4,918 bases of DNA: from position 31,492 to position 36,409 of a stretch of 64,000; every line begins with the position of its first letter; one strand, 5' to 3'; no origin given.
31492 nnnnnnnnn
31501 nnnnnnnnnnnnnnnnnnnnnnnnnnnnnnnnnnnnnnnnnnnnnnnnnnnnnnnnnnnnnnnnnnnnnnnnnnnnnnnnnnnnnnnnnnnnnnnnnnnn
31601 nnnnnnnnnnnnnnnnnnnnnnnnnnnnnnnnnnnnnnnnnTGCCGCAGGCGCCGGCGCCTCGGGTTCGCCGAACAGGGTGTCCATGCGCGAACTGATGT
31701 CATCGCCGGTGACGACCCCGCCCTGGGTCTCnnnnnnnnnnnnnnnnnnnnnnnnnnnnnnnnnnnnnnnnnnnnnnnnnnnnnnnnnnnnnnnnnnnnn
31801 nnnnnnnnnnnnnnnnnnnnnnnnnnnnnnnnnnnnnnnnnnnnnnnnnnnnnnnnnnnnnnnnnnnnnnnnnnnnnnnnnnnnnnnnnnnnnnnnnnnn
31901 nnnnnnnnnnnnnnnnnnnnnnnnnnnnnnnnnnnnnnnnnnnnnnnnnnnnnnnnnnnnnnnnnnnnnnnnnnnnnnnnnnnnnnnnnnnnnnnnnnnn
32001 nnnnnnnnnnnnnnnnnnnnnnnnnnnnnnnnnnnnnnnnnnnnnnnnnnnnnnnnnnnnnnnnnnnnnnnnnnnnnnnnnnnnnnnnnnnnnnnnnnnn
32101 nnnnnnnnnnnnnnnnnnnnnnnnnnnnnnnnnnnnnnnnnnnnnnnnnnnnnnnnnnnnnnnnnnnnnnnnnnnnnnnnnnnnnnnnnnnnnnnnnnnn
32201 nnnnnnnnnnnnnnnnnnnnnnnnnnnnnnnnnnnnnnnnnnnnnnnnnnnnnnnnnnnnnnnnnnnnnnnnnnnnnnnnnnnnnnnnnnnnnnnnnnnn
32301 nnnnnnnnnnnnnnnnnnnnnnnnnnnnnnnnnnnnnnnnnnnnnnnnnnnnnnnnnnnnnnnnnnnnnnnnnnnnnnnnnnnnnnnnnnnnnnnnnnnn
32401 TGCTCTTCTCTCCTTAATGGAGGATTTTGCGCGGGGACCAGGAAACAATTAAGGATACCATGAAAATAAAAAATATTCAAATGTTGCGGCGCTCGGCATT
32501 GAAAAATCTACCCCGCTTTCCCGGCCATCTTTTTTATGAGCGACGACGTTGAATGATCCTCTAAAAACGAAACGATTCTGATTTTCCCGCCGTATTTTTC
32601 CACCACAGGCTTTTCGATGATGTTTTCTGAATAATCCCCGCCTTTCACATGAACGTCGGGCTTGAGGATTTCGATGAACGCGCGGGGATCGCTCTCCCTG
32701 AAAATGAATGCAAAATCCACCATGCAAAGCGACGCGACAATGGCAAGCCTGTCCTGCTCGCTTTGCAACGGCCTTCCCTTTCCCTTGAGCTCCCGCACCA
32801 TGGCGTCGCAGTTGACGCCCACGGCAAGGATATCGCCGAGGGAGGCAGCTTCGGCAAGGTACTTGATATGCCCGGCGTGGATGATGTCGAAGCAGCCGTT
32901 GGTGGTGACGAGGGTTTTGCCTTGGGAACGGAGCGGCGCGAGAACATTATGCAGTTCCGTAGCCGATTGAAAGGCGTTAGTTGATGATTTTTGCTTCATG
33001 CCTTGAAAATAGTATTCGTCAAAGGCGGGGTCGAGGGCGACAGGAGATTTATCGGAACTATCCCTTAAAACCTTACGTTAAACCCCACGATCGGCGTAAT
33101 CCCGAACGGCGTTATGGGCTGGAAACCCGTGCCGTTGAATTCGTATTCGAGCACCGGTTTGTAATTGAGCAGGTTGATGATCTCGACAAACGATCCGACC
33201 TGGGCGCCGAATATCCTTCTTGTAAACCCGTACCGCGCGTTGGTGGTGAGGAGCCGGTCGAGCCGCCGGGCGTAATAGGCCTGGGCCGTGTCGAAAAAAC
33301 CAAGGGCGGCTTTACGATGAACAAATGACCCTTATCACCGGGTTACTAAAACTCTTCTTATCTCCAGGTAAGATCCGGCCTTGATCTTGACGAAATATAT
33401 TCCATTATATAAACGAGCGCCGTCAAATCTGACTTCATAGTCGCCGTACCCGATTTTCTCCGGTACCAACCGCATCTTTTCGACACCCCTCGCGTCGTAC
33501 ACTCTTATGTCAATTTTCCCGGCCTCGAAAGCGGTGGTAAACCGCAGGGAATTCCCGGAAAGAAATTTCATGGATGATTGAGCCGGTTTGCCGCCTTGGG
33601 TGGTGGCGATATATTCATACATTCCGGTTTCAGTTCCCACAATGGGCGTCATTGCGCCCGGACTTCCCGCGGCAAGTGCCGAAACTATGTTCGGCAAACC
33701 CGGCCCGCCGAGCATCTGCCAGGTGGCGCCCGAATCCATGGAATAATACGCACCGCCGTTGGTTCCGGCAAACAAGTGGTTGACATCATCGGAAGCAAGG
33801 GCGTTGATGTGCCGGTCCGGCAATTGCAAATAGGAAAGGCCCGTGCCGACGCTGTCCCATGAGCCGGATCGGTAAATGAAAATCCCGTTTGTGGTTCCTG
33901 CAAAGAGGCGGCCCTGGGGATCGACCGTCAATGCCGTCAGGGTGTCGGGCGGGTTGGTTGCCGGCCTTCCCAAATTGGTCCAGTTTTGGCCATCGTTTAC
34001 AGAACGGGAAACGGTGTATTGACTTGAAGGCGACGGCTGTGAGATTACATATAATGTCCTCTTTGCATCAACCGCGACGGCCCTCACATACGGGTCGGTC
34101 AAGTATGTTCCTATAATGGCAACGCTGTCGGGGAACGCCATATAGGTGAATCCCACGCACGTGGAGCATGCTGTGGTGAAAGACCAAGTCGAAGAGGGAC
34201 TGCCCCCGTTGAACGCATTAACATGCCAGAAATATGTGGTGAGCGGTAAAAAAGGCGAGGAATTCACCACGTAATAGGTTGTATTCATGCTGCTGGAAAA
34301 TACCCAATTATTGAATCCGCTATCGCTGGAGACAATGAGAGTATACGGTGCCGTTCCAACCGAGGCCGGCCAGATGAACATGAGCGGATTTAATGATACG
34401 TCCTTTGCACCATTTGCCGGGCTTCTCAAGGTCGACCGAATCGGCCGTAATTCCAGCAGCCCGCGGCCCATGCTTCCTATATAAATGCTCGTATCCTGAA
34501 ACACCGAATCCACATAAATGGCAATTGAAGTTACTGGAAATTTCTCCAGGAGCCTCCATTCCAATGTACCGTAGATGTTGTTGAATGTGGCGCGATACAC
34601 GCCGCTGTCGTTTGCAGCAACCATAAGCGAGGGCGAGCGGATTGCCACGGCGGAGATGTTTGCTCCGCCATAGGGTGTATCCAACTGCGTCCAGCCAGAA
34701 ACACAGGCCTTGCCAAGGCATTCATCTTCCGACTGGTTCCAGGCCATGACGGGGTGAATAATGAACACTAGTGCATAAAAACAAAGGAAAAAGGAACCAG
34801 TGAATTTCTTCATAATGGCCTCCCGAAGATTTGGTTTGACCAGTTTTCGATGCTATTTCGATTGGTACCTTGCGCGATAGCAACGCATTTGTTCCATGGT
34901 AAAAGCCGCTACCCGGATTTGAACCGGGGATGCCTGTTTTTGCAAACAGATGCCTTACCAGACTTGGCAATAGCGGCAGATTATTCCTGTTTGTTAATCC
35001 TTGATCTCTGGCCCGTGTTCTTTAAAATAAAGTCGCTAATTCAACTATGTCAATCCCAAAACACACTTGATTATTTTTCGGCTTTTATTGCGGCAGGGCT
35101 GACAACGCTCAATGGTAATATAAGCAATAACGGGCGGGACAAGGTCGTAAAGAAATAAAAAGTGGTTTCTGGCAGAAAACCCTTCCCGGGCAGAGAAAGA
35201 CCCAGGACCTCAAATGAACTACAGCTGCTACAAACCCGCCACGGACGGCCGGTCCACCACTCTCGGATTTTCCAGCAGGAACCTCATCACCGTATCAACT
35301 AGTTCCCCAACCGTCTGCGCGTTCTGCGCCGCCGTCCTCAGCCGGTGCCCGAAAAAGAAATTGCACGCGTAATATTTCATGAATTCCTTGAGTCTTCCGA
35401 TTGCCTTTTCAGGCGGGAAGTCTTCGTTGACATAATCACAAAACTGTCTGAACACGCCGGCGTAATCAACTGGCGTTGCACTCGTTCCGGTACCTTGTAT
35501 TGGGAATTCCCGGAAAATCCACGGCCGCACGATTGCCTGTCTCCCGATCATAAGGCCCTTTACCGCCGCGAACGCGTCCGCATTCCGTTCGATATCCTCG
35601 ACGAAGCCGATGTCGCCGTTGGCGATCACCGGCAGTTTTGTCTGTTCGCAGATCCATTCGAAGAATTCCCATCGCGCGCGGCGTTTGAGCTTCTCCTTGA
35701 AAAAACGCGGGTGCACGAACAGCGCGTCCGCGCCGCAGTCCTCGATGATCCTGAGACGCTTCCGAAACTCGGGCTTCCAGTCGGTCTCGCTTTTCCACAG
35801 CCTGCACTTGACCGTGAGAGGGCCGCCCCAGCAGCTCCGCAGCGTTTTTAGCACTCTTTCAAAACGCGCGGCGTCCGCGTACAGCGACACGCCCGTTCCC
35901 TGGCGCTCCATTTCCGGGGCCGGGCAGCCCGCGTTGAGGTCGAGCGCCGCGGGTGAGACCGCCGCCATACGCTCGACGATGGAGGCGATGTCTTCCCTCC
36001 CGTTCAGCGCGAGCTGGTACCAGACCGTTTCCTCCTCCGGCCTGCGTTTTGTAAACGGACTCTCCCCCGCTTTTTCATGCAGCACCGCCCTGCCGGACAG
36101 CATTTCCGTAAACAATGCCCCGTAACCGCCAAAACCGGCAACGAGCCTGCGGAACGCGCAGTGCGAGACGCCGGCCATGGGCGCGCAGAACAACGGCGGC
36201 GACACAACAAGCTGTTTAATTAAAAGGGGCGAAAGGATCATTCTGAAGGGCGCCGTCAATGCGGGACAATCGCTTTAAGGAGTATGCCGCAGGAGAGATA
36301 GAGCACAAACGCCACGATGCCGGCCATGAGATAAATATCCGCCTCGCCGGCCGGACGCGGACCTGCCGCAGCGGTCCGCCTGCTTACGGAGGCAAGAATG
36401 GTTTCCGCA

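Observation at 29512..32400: Acidic TPR-capped protein with a seven-fold G-D-D-[IV]-x-x-R-L-[DE]-x-L-F-G motif, heading a pepP-pilT-FecR gene run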

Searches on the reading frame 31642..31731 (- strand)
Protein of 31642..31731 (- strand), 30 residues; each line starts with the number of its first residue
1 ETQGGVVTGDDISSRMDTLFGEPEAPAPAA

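Call 34: search_protein_representatives(alignment_id=A3)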
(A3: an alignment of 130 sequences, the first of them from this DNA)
Query: 130 sequences, 30 profile positions. Proteins with E-value up to 0.001 (for the whole library): 175; up to 1e-10: 125; up to 1e-30: 35. The best 150 are listed.
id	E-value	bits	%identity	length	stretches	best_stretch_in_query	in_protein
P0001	9.5e-60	212.0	-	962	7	2-30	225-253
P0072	5.8e-56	200.0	-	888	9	3-29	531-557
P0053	1.3e-50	183.1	-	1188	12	2-29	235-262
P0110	2.4e-49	179.0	-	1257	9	3-27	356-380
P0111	3.2e-47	172.3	-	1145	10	2-28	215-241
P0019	4.6e-44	162.3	-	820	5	2-30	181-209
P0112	2.1e-40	150.7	-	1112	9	5-30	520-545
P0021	8.8e-39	145.6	-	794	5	2-30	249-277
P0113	2.1e-38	144.4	-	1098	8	2-29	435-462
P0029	9.3e-38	142.3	-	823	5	3-27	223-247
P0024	2.8e-37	140.8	-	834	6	3-28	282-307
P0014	6.3e-37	139.7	-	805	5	3-29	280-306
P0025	6.5e-37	139.6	-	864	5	4-28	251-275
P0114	8.9e-37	139.2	-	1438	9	3-28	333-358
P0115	3.1e-36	137.5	-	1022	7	2-30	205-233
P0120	3.8e-32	124.5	-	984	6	2-26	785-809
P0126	4.3e-30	118.0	-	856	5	2-28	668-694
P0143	2.4e-24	99.9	-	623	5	3-28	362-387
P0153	9.5e-22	91.6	-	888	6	3-27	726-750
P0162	8.7e-21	88.6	-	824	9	2-29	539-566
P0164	1.1e-19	85.1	-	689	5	7-29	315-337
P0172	2.4e-17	77.7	-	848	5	3-30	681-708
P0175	1.5e-16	75.1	-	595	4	6-27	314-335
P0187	5.5e-14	67.0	-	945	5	4-26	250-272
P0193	6.5e-13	63.6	-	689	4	5-29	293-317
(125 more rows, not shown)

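Call 38: list_cluster_members(proteins=[P0126, P0153, P0120, P0187, P0143, P0164, P0175, P0193, P0172, P0162])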
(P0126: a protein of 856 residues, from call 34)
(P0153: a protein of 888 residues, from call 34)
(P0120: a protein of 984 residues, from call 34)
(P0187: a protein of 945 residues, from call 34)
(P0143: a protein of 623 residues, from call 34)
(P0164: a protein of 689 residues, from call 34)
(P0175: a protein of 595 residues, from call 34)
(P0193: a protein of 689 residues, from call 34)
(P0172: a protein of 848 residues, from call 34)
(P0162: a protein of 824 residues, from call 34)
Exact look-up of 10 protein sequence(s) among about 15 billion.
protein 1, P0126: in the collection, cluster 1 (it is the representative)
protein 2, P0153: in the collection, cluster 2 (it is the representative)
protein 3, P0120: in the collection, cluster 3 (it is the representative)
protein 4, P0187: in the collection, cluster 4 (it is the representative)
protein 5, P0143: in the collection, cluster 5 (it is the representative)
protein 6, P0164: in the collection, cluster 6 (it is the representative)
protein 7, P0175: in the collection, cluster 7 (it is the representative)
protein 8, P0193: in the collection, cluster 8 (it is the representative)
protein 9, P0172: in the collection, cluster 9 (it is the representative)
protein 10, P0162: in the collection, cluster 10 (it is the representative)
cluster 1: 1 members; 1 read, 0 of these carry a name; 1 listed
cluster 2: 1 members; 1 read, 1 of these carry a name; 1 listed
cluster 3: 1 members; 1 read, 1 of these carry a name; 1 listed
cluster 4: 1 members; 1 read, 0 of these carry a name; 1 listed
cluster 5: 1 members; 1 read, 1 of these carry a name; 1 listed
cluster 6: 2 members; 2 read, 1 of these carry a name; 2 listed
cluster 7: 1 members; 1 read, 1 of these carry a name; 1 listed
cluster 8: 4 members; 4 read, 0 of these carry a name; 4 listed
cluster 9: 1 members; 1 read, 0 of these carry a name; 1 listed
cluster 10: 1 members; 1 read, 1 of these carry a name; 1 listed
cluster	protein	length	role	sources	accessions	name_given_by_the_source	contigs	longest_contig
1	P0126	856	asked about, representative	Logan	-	-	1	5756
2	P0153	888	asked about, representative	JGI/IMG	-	tetratricopeptide (TPR) repeat protein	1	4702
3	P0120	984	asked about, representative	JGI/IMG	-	tetratricopeptide (TPR) repeat protein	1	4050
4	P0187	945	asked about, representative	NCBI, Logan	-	-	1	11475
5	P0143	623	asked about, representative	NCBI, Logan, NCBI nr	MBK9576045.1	MAG: hypothetical protein IPO40_03125 [Fibrobacteres bacterium] | hypothetical protein [Fibrobacterota bacterium]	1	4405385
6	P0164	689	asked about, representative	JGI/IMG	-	-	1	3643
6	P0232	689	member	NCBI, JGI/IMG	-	hypothetical protein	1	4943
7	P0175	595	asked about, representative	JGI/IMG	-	hypothetical protein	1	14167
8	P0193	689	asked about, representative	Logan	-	-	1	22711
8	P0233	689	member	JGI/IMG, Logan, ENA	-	-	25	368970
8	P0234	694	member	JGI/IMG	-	-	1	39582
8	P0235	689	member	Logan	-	-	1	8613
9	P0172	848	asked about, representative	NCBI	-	-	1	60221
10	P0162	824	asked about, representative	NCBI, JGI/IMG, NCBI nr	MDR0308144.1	MAG: tetratricopeptide repeat protein [Chitinispirillales bacterium] | tetratricopeptide (TPR) repeat protein | tetratricopeptide repeat protein [Chitinispirillales bacterium]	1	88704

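Call 39: find_encoding_contigs(protein=P0143, flank=8000, max_places=2)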
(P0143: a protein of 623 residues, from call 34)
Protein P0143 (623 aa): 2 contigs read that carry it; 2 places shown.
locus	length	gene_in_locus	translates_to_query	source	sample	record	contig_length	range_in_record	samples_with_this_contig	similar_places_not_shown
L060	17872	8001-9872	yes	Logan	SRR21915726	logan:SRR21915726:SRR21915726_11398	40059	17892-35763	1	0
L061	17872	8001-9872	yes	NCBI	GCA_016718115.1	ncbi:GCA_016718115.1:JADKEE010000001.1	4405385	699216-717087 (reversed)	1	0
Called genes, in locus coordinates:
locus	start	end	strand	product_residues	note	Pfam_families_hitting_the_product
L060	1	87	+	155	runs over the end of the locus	PF22817:ApeP-like (weak), PF07977:FabA, PF22818:ApeI-like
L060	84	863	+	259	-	PF25084:LbH_EIF2B (faint), PF25087:GMPPB_C, PF00132:Hexapep, PF13720:Acetyltransf_11 (weak)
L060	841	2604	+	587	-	PF00512:HisKA, PF02518:HATPase_c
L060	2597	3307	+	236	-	PF00072:Response_reg, PF00486:Trans_reg_C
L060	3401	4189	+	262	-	PF01066:CDP-OH_P_transf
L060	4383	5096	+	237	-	PF00535:Glycos_transf_2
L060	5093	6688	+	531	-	PF00535:Glycos_transf_2, PF10111:Glyco_tranf_2_2 (faint), PF13641:Glyco_tranf_2_3, PF13632:Glyco_trans_2_3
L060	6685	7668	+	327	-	PF03255:ACCA, PF01039:Carboxyl_trans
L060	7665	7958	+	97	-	PF03966:Trm112p (weak)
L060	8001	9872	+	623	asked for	PF07719:TPR_2 (faint), PF13428:TPR_14 (faint), PF14559:TPR_19 (faint), PF13432:TPR_16 (weak)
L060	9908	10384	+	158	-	PF00364:Biotin_lipoyl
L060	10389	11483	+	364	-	PF00437:T2SSE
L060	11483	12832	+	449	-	PF00289:Biotin_carb_N, PF02222:ATP-grasp (weak), PF02786:CPSase_L_D2, PF07478:Dala_Dala_lig_C, PF02785:Biotin_carb_C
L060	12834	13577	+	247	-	PF04773:FecR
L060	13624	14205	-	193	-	-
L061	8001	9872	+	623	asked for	PF07719:TPR_2 (faint), PF13428:TPR_14 (faint), PF14559:TPR_19 (faint), PF13432:TPR_16 (weak)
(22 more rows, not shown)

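Call 40: find_encoding_contigs(protein=P0187, flank=8000, max_places=2)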
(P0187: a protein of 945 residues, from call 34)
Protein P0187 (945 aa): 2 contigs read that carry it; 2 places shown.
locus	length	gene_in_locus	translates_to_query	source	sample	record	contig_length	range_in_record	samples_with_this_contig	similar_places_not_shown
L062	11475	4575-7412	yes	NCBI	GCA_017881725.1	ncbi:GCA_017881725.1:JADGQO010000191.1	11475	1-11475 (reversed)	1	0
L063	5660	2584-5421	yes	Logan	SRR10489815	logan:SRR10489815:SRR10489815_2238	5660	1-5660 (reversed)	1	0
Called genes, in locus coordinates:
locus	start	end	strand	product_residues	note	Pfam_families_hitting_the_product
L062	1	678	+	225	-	?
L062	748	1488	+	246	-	PF00535:Glycos_transf_2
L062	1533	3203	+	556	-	PF00535:Glycos_transf_2, PF10111:Glyco_tranf_2_2 (faint), PF13641:Glyco_tranf_2_3, PF13632:Glyco_trans_2_3, PF13727:CoA_binding_3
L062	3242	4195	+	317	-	PF01039:Carboxyl_trans, PF03255:ACCA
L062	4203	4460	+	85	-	-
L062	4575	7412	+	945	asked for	PF00515:TPR_1 (faint), PF07719:TPR_2 (faint), PF07721:TPR_4 (faint), PF13174:TPR_6 (faint), PF13176:TPR_7 (faint), PF13424:TPR_12 (weak), PF14559:TPR_19 (weak), PF13432:TPR_16 (weak), +4 more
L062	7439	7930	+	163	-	PF00364:Biotin_lipoyl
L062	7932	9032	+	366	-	PF00437:T2SSE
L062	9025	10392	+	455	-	PF00289:Biotin_carb_N, PF02786:CPSase_L_D2, PF02785:Biotin_carb_C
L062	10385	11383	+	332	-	PF00701:DHDPS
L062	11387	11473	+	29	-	?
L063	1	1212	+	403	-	?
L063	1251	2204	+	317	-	PF01039:Carboxyl_trans, PF03255:ACCA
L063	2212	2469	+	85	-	-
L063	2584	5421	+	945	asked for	PF00515:TPR_1 (faint), PF07719:TPR_2 (faint), PF07721:TPR_4 (faint), PF13174:TPR_6 (faint), PF13176:TPR_7 (faint), PF13424:TPR_12 (weak), PF14559:TPR_19 (weak), PF13432:TPR_16 (weak), +4 more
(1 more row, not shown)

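Call 51: find_homologous_proteins(query=A4, max_evalue=1e-10)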
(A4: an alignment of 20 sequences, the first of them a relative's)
Query A4 (20 sequences) (623 aa, profile of the alignment): 38 proteins with E <= 1e-10 among 8000 candidates.
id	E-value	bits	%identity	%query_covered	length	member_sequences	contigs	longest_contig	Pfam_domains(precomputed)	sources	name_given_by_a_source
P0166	3.0e-153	531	48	100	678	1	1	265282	PF14559.13,PF13432.13,PF13428.13,PF13181.13,PF07719.24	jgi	-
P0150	1.5e-149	519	48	100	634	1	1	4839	PF14559.13,PF13432.13,PF13428.13,PF07719.24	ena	-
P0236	2.0e-146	509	46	100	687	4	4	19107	PF14559.13,PF13432.13,PF13428.13,PF13181.13,PF07719.24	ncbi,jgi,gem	ncbi:MAG: hypothetical protein RL173_3300 [Fibrobacterota bacterium]|jgi:hypothetical protein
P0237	1.4e-145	506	43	100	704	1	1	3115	PF14559.13,PF13432.13,PF13428.13,PF13181.13,PF07719.24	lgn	-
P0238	1.8e-145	505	43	100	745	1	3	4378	PF14559.13,PF13414.13,PF13432.13,PF13428.13,PF13181.13,PF07719.24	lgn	-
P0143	1.4e-143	499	100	100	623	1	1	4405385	PF14559.13,PF13432.13,PF13428.13,PF07719.24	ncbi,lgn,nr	ncbi:MAG: hypothetical protein IPO40_03125 [Fibrobacteres bacterium]|nr:hypothetical protein [Fibrob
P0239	5.0e-142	494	43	100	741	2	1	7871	PF14559.13,PF13432.13,PF13428.13,PF13181.13,PF07719.24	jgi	-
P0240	2.2e-139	485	93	100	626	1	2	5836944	PF14559.13,PF13432.13,PF13428.13,PF07719.24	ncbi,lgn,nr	ncbi:MAG: hypothetical protein IPK50_22955 [Fibrobacterota bacterium]|nr:MAG: hypothetical protein I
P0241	1.3e-138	483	42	100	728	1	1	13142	PF14559.13,PF13414.13,PF13432.13,PF13428.13,PF13181.13,PF07719.24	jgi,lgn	jgi:hypothetical protein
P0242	1.4e-138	483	49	100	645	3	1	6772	PF14559.13,PF13414.13,PF13176.13,PF13432.13,PF13428.13,PF13181.13,PF07719.24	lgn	-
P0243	3.2e-138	481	47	100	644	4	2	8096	PF13414.13,PF13176.13,PF13432.13,PF13428.13,PF13181.13,PF07719.24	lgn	-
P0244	2.2e-137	479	49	100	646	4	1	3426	PF14559.13,PF13414.13,PF13432.13,PF13428.13,PF13181.13,PF07719.24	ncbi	-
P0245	3.4e-137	478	48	100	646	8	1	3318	PF14559.13,PF13414.13,PF13432.13,PF13428.13,PF13181.13,PF07719.24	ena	-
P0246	4.4e-137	478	80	100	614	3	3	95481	PF14559.13,PF13432.13,PF13428.13,PF07719.24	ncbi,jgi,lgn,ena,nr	ncbi:MAG TPA: hypothetical protein PKO15_05215 [Fibrobacteria bacterium]|nr:hypothetical protein [Fi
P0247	9.8e-137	477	85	100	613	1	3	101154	PF14559.13,PF13432.13,PF13428.13,PF07719.24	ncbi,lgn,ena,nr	ncbi:MAG: tetratricopeptide repeat protein [Fibrobacteres bacterium]|nr:tetratricopeptide repeat pro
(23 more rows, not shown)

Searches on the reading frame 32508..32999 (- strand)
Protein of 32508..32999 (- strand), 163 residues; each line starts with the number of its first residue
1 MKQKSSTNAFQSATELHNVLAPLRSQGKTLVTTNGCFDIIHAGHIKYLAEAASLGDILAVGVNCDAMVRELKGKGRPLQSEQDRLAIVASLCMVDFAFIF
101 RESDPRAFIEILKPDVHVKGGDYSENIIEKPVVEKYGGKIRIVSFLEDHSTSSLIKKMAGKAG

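Call 5: search_protein_families(library=pfam, proteins=[window:32508-32999:-], max_evalue=0.01)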
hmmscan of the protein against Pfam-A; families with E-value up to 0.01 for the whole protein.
window:32508-32999:- (163 aa): 1 family
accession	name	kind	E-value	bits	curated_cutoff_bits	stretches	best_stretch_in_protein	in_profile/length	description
PF01467.32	CTP_transf_like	-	8.9e-18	65.2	21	1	33-139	2-105/133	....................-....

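Call 8: search_protein_families(library=ncbifam, proteins=[window:32508-32999:-], max_evalue=0.01)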
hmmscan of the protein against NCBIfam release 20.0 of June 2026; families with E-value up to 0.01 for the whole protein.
window:32508-32999:- (163 aa): 7 families
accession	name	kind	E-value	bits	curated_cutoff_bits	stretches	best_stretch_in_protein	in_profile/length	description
TIGR02199.1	rfaE_dom_II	equivalog_domain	1.3e-52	177.5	181.5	1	21-159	4-143/144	D-glycero-beta-D-manno-heptose 1-phosphate adenylyltransferase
NF008454.0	PRK11316.1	equivalog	3.3e-46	157.9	521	1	4-159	316-472/475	bifunctional D-glycero-beta-D-manno-heptose-7-phosphate kinase/D-glycero-beta-D-manno-heptose 1-phosphate adenylyltransferase HldE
TIGR00125.1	cyt_tran_rel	domain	5.2e-13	49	27.7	1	31-90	2-58/65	adenylyltransferase/cytidyltransferase family protein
TIGR01518.1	g3p_cytidyltrns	equivalog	1.7e-08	34.6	165.4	1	31-124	1-93/125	glycerol-3-phosphate cytidylyltransferase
NF001985.0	PRK00777.1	subfamily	2.5e-08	34.1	104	1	31-89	7-63/157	pantetheine-phosphate adenylyltransferase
NF041124.1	CoaD_Thcocales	equivalog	0.00038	20.4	290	1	31-71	7-47/156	phosphopantetheine adenylyltransferase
NF002250.0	PRK01170.1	subfamily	0.00046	19.8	489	1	33-73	5-45/322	bifunctional pantetheine-phosphate adenylyltransferase/NTP phosphatase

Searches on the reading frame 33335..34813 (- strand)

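Call 5: search_protein_families(library=pfam, proteins=[window:33335-34813:-], max_evalue=0.01)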
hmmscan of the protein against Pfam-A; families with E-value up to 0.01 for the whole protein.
window:33335-34813:- (492 aa): 2 families
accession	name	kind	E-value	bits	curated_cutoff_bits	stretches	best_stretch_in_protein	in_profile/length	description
PF07494.17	Reg_prop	-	0.00027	21.2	20.4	0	291-309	6-24/24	Two component regulator propeller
PF18962.6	Por_Secre_tail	-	0.0014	19.3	27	1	425-488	14-73/75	Secretion system C-terminal sorting domain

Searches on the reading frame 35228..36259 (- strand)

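Call 82: search_protein_families(library=pfam, proteins=[window:35228-36259:-], max_evalue=0.001)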
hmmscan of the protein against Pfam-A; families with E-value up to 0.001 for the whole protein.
window:35228-36259:- (343 aa): 1 family
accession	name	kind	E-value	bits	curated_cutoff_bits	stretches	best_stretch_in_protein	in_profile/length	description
PF01207.24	Dus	-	8.1e-43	147.1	20.4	1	25-317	2-295/311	Dihydrouridine synthase (Dus)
